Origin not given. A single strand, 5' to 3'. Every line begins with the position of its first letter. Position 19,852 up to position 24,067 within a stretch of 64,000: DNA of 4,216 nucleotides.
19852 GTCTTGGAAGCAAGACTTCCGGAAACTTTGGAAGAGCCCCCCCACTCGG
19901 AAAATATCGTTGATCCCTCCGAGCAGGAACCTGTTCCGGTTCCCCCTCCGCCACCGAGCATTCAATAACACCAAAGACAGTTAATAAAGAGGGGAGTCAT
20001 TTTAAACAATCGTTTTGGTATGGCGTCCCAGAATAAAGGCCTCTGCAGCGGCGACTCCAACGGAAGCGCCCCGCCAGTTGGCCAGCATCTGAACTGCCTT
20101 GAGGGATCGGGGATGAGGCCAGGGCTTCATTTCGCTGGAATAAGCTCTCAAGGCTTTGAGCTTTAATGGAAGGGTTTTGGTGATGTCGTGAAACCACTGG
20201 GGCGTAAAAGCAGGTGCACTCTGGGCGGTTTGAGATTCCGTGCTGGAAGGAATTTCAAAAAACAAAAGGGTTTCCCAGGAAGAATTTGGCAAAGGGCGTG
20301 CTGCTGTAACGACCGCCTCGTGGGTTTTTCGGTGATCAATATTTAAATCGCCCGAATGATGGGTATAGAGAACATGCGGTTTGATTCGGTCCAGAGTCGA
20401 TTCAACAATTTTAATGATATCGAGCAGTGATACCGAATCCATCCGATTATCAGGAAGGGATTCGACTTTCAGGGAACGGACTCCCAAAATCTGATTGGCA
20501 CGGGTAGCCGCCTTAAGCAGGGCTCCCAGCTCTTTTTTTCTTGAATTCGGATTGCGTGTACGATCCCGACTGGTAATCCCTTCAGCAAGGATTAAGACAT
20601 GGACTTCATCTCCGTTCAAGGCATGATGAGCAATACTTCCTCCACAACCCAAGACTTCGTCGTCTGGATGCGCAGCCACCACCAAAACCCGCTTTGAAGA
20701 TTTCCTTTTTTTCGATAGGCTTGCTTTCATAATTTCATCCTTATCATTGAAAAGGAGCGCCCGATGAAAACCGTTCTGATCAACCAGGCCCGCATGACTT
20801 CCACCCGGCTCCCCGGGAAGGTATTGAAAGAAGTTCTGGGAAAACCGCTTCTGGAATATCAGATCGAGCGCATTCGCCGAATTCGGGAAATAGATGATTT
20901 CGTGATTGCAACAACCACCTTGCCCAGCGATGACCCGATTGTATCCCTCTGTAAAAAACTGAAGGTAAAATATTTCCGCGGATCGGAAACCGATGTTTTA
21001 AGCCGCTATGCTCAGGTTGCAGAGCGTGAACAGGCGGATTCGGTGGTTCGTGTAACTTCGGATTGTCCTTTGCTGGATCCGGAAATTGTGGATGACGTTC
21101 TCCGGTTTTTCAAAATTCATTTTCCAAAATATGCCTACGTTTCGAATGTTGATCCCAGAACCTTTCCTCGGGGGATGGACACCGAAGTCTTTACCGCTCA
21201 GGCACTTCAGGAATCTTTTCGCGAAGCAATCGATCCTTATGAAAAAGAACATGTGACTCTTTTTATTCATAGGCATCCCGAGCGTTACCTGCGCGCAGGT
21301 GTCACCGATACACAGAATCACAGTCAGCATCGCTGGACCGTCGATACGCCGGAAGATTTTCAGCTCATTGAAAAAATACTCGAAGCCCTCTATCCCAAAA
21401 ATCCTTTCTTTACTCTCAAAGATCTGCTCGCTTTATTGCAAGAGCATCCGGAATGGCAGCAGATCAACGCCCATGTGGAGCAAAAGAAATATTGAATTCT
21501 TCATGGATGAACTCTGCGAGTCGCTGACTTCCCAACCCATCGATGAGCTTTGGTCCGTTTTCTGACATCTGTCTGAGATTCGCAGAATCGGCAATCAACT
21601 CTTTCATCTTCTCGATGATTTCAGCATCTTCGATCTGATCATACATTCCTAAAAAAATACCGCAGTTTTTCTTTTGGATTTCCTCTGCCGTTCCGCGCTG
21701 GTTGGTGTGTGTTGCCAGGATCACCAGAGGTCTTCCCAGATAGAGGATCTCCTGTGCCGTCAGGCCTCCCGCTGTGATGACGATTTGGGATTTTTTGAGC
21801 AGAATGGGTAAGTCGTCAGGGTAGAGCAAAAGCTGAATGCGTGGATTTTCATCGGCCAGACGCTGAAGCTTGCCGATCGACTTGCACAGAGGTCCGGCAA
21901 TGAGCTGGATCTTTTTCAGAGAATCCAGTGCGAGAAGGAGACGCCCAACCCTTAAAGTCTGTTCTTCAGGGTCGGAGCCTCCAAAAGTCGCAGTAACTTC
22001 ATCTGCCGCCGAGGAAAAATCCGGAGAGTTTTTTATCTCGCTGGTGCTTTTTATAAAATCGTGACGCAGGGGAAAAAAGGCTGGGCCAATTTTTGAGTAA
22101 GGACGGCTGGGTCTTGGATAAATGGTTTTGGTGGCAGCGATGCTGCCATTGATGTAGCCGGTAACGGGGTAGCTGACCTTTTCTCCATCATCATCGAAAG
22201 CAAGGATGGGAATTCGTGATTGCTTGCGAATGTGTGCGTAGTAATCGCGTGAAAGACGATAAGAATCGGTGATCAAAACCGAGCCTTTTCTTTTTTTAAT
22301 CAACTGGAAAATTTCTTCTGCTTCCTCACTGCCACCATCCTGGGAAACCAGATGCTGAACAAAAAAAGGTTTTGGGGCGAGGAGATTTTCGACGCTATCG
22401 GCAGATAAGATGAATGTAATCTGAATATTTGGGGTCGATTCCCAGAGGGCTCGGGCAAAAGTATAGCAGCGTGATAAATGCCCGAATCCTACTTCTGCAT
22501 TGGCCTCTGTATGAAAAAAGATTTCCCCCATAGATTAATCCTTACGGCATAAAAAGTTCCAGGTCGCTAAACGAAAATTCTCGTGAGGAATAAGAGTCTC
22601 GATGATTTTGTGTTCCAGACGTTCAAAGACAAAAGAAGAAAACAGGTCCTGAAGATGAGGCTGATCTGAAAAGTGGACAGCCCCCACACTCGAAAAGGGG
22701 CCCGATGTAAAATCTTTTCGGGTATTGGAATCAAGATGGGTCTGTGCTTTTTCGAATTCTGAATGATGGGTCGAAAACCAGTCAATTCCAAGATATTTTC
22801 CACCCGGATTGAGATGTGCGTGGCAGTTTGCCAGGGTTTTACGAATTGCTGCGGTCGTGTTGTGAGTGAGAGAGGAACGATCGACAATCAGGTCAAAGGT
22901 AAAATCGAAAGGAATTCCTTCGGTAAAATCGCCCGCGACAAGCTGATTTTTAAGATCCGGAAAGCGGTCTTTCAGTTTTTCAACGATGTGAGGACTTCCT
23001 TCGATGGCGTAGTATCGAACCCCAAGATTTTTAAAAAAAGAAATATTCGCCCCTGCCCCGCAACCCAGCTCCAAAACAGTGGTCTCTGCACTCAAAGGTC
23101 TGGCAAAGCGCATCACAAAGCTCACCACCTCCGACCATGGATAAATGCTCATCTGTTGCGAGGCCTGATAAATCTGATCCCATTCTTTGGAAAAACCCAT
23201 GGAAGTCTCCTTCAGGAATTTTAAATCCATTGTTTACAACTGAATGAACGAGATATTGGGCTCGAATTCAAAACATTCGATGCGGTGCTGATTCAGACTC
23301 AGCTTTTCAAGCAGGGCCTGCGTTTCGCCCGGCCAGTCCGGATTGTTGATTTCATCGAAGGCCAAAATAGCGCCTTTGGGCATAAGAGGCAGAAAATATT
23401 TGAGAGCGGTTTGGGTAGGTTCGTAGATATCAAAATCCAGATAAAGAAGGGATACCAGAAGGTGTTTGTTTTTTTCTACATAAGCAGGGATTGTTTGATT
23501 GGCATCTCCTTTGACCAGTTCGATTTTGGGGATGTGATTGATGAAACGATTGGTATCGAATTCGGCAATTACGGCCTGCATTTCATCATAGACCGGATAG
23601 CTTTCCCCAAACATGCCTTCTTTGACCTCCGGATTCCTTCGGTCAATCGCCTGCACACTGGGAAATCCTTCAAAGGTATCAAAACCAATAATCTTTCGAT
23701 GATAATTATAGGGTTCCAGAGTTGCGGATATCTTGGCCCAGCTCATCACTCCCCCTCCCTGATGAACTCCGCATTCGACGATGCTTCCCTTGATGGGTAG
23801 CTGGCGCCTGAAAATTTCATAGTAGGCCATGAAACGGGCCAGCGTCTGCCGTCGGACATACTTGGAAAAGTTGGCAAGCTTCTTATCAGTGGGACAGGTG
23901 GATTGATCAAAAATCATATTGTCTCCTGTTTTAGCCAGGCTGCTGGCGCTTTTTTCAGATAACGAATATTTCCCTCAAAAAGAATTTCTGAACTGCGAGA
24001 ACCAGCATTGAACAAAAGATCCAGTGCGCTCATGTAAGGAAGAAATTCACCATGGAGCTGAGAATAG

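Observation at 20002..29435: Expanded pseudaminic-acid-type biosynthesis operon with extra tailoring enzymes between the two flagellar blocks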

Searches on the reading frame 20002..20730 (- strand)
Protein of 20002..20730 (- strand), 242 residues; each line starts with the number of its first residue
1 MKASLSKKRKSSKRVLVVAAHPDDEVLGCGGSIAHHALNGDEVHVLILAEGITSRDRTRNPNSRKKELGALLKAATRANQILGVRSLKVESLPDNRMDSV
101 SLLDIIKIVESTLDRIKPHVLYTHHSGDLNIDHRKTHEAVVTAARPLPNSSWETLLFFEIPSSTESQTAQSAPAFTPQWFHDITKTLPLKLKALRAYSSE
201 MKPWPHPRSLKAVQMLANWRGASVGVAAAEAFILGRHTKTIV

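Call 4: search_protein_families(library=ncbifam, proteins=[window:20002-20730:-], max_evalue=0.001)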
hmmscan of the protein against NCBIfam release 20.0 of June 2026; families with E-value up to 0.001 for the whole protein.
window:20002-20730:- (242 aa): 5 families
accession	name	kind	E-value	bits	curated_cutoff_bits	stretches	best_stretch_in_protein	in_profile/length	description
TIGR04000.1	thiol_BshB2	equivalog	1.9e-15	57.1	195.25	1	14-202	2-186/217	bacillithiol biosynthesis deacetylase BshB2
TIGR04001.1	thiol_BshB1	equivalog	2.3e-15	56.9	182.5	1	15-235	4-221/226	bacillithiol biosynthesis deacetylase BshB1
NF002557.0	PRK02122.1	subfamily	3e-07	29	384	1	7-49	365-407/653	glucosamine-6-phosphate deaminase-like protein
TIGR03445.1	mycothiol_MshB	equivalog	2.8e-06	27.4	224.35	1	16-47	1-32/284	N-acetyl-1-D-myo-inositol-2-amino-2-deoxy-alpha-D-glucopyranoside deacetylase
TIGR03446.1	mycothiol_Mca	equivalog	9.6e-05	22.1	277.15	0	14-86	2-77/283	mycothiol conjugate amidase Mca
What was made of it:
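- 20002..20730 (-): PIG-L/LmbE-family de-N-acetylase. Call 4: best NCBIfam hits are BshB1 and BshB2 (57 bits).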

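Call 5: search_protein_families(library=pfam, proteins=[window:20002-20730:-], max_evalue=0.001)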
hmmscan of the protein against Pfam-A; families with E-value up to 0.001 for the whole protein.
window:20002-20730:- (242 aa): 1 family
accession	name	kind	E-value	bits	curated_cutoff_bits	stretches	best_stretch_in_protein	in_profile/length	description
PF02585.22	PIG-L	-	6.9e-26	91.7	28.2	1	16-143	1-128/129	GlcNAc-PI de-N-acetylase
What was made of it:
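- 20002..20730 (-): Call 5: PF02585 91.7 bits.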

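Call 44: search_solved_structures(query=window:20002-20730:-, max_evalue=0.001)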
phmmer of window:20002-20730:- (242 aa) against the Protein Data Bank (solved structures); distinct sequences matched with E-value up to 0.001: 10.
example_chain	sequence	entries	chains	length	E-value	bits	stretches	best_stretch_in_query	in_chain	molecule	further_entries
8bgn_A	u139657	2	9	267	2e-10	43.6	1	5-232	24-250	Diacetylchitobiose deacetylase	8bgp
8bgo_A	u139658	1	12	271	2.1e-10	43.5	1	5-232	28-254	Diacetylchitobiose deacetylase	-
3we7_A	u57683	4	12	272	7e-09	38.6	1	5-232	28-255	Putative uncharacterized protein PH0499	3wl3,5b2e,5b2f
3wl4_A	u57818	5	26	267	1.5e-07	34.2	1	7-232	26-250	Uncharacterized protein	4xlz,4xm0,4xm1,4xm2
1uan_A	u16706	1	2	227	3.4e-07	33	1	15-144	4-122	hypothetical protein TT1542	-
2ixd_A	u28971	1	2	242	1.2e-05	28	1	13-203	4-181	LMBE-RELATED PROTEIN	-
4ewl_A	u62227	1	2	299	3.4e-05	26.5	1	12-49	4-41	1D-myo-inositol 2-acetamido-2-deoxy-alpha-D-glucopyranoside deacetylase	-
1q74_A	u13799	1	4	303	3.4e-05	26.5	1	12-49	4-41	1D-myo-inositol 2-acetamido-2-deoxy-alpha-D-glucopyranoside Deacetylase (MshB)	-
1q7t_A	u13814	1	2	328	3.9e-05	26.3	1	12-49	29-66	hypothetical protein Rv1170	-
5cgz_A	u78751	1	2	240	0.00038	23.1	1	13-206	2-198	4-oxalmesaconate hydratase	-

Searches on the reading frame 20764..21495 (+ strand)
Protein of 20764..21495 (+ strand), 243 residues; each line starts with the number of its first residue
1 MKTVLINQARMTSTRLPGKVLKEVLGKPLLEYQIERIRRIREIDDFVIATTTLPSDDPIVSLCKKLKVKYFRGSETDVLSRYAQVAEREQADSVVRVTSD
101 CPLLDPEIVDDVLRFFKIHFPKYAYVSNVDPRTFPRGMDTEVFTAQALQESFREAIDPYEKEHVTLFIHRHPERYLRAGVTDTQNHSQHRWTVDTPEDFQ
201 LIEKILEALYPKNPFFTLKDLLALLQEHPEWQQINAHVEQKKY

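Call 4: search_protein_families(library=ncbifam, proteins=[window:20764-21495:+], max_evalue=0.001)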
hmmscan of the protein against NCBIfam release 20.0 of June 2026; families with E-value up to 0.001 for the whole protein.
window:20764-21495:+ (243 aa): 9 families
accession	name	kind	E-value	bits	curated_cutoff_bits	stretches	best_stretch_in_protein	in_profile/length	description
NF003952.0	PRK05450.1-5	subfamily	5.8e-18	64.9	193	1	1-118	1-118/250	3-deoxy-manno-octulosonate cytidylyltransferase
NF009905.0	PRK13368.1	subfamily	6.8e-17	61.6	255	1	1-117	1-115/243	3-deoxy-manno-octulosonate cytidylyltransferase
NF003950.0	PRK05450.1-3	subfamily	1.6e-13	50.6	234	1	1-119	1-120/248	3-deoxy-manno-octulosonate cytidylyltransferase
NF003948.0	PRK05450.1-1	equivalog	2e-09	37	281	1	2-116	5-120/248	3-deoxy-manno-octulosonate cytidylyltransferase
TIGR00466.1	kdsB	equivalog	4e-09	36.2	155.2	1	2-114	2-114/241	3-deoxy-manno-octulosonate cytidylyltransferase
TIGR03584.1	PseF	equivalog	6.8e-05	22.6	205.7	1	6-72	3-67/222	pseudaminic acid cytidylyltransferase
NF001457.0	PRK00317.1-3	equivalog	0.0003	20.4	164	1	19-206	19-197/200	molybdenum cofactor guanylyltransferase MobA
TIGR04321.1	spiroSPASM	subfamily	0.00032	19.5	250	1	23-230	20-224/510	spiro-SPASM protein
TIGR03310.1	matur_MocA_YgfJ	equivalog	0.00043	20.3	186.45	1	19-166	17-168/188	molybdenum cofactor cytidylyltransferase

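Call 5: search_protein_families(library=pfam, proteins=[window:20764-21495:+], max_evalue=0.001)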
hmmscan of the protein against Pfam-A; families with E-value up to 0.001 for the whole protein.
window:20764-21495:+ (243 aa): 2 families
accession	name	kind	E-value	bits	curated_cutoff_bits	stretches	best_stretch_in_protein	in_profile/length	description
PF02348.25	CTP_transf_3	-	3.4e-28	99.4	22.6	1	6-205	3-205/217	Cytidylyltransferase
PF12804.13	NTP_transf_3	-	7.1e-07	30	27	1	18-135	15-130/160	MobA-like NTP transferase domain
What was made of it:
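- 20764..21495 (+): SpsF-like cytidylyltransferase (CTP_transf_3); inferred CMP-nonulosonate synthetase. Calls 4 and 5: PF02348 99.4 bits; PseF model 22.6 bits (cut-off 205.7).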

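Call 26: search_protein_families(library=ncbifam, proteins=[window:20764-21495:+], max_evalue=10)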
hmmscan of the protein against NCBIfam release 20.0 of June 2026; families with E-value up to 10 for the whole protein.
window:20764-21495:+ (243 aa): 17 families
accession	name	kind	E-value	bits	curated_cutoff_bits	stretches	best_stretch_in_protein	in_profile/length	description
NF003952.0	PRK05450.1-5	subfamily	5.8e-18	64.9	193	2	1-118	1-118/250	3-deoxy-manno-octulosonate cytidylyltransferase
NF009905.0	PRK13368.1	subfamily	6.8e-17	61.6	255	2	1-117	1-115/243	3-deoxy-manno-octulosonate cytidylyltransferase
NF003950.0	PRK05450.1-3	subfamily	1.6e-13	50.6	234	2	1-119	1-120/248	3-deoxy-manno-octulosonate cytidylyltransferase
NF003948.0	PRK05450.1-1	equivalog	2e-09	37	281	1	2-116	5-120/248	3-deoxy-manno-octulosonate cytidylyltransferase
TIGR00466.1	kdsB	equivalog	4e-09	36.2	155.2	1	2-114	2-114/241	3-deoxy-manno-octulosonate cytidylyltransferase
TIGR03584.1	PseF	equivalog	6.8e-05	22.6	205.7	1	6-72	3-67/222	pseudaminic acid cytidylyltransferase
NF001457.0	PRK00317.1-3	equivalog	0.0003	20.4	164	1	19-206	19-197/200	molybdenum cofactor guanylyltransferase MobA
TIGR04321.1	spiroSPASM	subfamily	0.00032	19.5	250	1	23-230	20-224/510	spiro-SPASM protein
TIGR03310.1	matur_MocA_YgfJ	equivalog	0.00043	20.3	186.45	1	19-166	17-168/188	molybdenum cofactor cytidylyltransferase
TIGR01173.1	glmU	equivalog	0.0024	16.8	366.85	1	10-113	13-114/452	bifunctional UDP-N-acetylglucosamine diphosphorylase/glucosamine-1-phosphate N-acetyltransferase GlmU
TIGR00454.1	TIGR00454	hypoth_equivalog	0.0074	16.2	174.7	1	8-120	8-119/183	TIGR00454 family protein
NF010936.0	PRK14356.1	equivalog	0.0089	15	666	1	9-116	17-123/456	bifunctional UDP-N-acetylglucosamine diphosphorylase/glucosamine-1-phosphate N-acetyltransferase GlmU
TIGR04282.1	glyco_like_cofC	hypoth_equivalog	0.032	14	134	1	27-113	31-118/189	TIGR04282 family arsenosugar biosynthesis glycosyltransferase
NF010933.0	PRK14353.1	equivalog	0.061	11.9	505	1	9-113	17-121/453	bifunctional UDP-N-acetylglucosamine diphosphorylase/glucosamine-1-phosphate N-acetyltransferase GlmU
NF010934.1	PRK14354.1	equivalog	0.14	10.7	450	1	9-116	11-115/447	bifunctional UDP-N-acetylglucosamine diphosphorylase/glucosamine-1-phosphate N-acetyltransferase GlmU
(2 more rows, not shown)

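Call 42: search_solved_structures(query=window:20764-21495:+, max_evalue=0.001)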
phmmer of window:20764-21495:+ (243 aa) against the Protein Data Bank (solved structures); distinct sequences matched with E-value up to 0.001: 13.
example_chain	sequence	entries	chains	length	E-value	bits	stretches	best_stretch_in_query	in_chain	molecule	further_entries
6oew_A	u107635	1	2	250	2.3e-37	132.1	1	1-233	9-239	Cytidylyltransferase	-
1gq9_A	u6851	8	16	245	7.8e-08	35.4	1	2-115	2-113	3-DEOXY-MANNO-OCTULOSONATE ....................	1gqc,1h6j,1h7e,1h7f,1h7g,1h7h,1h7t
4fcu_A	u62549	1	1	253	4.1e-07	33.1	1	4-116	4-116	3-deoxy-manno-octulosonate cytidylyltransferase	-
3pol_A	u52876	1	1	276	4.9e-07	32.8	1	4-116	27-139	3-deoxy-manno-octulosonate cytidylyltransferase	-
4xwi_A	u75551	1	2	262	1e-06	31.8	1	6-124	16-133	3-deoxy-manno-octulosonate cytidylyltransferase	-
8ees_A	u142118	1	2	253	5.5e-06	29.4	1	5-113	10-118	3-deoxy-manno-octulosonate cytidylyltransferase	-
3jtj_A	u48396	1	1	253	1.1e-05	28.4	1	4-113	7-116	3-deoxy-manno-octulosonate cytidylyltransferase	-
3duv_A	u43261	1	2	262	4.8e-05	26.3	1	5-122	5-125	3-deoxy-manno-octulosonate cytidylyltransferase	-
1vh3_A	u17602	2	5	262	4.9e-05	26.3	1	5-122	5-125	3-deoxy-manno-octulosonate cytidylyltransferase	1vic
1vh1_A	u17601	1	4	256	0.00013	24.9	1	3-112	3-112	3-deoxy-manno-octulosonate cytidylyltransferase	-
3oam_A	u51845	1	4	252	0.00014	24.8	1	5-112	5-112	3-deoxy-manno-octulosonate cytidylyltransferase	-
3k8d_A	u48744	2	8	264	0.00016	24.6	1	3-112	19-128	3-deoxy-manno-octulosonate cytidylyltransferase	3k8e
2y6p_A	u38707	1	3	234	0.00038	23.4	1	2-171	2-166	3-DEOXY-MANNO-OCTULOSONATE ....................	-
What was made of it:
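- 20764..21495 (+): Call 42: best PDB match 6oew.
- The cytidylyltransferase is SpsF-like (calls 4, 42).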

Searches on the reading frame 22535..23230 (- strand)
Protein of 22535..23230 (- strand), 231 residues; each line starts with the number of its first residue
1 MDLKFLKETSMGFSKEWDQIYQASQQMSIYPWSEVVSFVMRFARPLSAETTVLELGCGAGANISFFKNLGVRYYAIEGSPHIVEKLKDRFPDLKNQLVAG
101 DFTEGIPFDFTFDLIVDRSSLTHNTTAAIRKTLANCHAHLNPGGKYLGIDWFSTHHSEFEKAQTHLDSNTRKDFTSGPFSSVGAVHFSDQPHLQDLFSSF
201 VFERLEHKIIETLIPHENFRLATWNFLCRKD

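Call 4: search_protein_families(library=ncbifam, proteins=[window:22535-23230:-], max_evalue=0.001)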
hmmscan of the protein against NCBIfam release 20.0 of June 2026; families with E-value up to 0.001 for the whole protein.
window:22535-23230:- (231 aa): 8 families
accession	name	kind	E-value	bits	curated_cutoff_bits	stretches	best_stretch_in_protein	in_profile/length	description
NF041820.1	daptide_MTase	equivalog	1.9e-07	30.8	175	1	39-156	29-151/243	daptide-type RiPP biosynthesis methyltransferase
NF045667.1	MTase_DVU1556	equivalog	3.4e-07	30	155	1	46-164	20-136/213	DVU_1556 family methyltransferase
NF043040.1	corrin_prot_MT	hypoth_equivalog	2.9e-05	23.6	180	1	41-147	33-146/216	corrinoid protein-associated methyltransferase CpaM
NF045649.1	2X_seleno_MduS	exception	0.00057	18.9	380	1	14-166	8-163/338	methyltransferase domain-containing selenoprotein MduS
TIGR02072.1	BioC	equivalog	0.0006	19.7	184.95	1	49-147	35-131/244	malonyl-ACP O-methyltransferase BioC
NF007610.0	PRK10258.1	equivalog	0.00066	19.1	342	1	49-167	43-157/251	malonyl-ACP O-methyltransferase BioC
NF008405.0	PRK11207.1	equivalog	0.00068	19.1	218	1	48-147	30-131/198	tellurite resistance methyltransferase TehB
NF000499.2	Erm23S_rRNA_broad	equivalog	0.00088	18.7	212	0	41-104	17-80/244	23S ribosomal RNA methyltransferase Erm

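Call 5: search_protein_families(library=pfam, proteins=[window:22535-23230:-], max_evalue=0.001)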
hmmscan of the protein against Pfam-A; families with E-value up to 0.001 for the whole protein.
window:22535-23230:- (231 aa): 6 families
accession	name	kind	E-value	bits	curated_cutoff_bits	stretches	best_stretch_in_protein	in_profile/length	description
PF13649.12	Methyltransf_25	-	9.6e-14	52.3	27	1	52-144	1-97/97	Methyltransferase domain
PF08242.18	Methyltransf_12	-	1.4e-13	51.8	30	1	53-145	1-97/98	Methyltransferase domain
PF08241.18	Methyltransf_11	-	1.6e-11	45.1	21.2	1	53-146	1-93/95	Methyltransferase domain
PF13489.12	Methyltransf_23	-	9.6e-10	38.9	27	1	36-157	10-125/164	Methyltransferase domain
PF13847.12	Methyltransf_31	-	5.4e-07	29.8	27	1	47-150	2-111/145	Methyltransferase domain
PF03848.20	TehB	-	0.00039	20.3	20.4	1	49-155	31-139/193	Tellurite resistance protein TehB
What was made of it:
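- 22535..23230 (-): class I SAM methyltransferase (Methyltransf_25/12/11). Calls 4 and 5.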

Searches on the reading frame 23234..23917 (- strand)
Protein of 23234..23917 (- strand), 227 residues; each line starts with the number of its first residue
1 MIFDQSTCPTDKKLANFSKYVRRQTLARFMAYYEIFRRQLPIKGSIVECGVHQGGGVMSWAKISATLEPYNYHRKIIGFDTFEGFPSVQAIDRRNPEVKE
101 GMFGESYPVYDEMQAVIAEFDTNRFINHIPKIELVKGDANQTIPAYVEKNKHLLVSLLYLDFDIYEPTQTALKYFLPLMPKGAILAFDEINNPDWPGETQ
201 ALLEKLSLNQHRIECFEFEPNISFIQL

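Call 4: search_protein_families(library=ncbifam, proteins=[window:23234-23917:-], max_evalue=0.001)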
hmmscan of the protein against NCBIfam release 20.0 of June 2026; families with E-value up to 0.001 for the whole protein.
window:23234-23917:- (227 aa): 0 families

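Call 5: search_protein_families(library=pfam, proteins=[window:23234-23917:-], max_evalue=0.001)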
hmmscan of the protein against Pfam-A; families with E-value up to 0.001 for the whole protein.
window:23234-23917:- (227 aa): 2 families
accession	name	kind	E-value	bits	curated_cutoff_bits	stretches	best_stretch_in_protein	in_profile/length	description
PF05711.17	TylF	-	8.2e-10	38.8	23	1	41-190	90-229/264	Macrocin-O-methyltransferase (TylF)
PF13578.12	Methyltransf_24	-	3.1e-07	31.7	26.3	1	47-190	1-105/105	Methyltransferase domain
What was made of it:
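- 23234..23917 (-): TylF-type, probably sugar O-, methyltransferase; an optional cassette member. Call 5: PF05711 38.8 bits.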

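Call 26: search_protein_families(library=ncbifam, proteins=[window:23234-23917:-], max_evalue=10)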
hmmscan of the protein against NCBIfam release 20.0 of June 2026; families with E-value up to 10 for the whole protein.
window:23234-23917:- (227 aa): 0 families
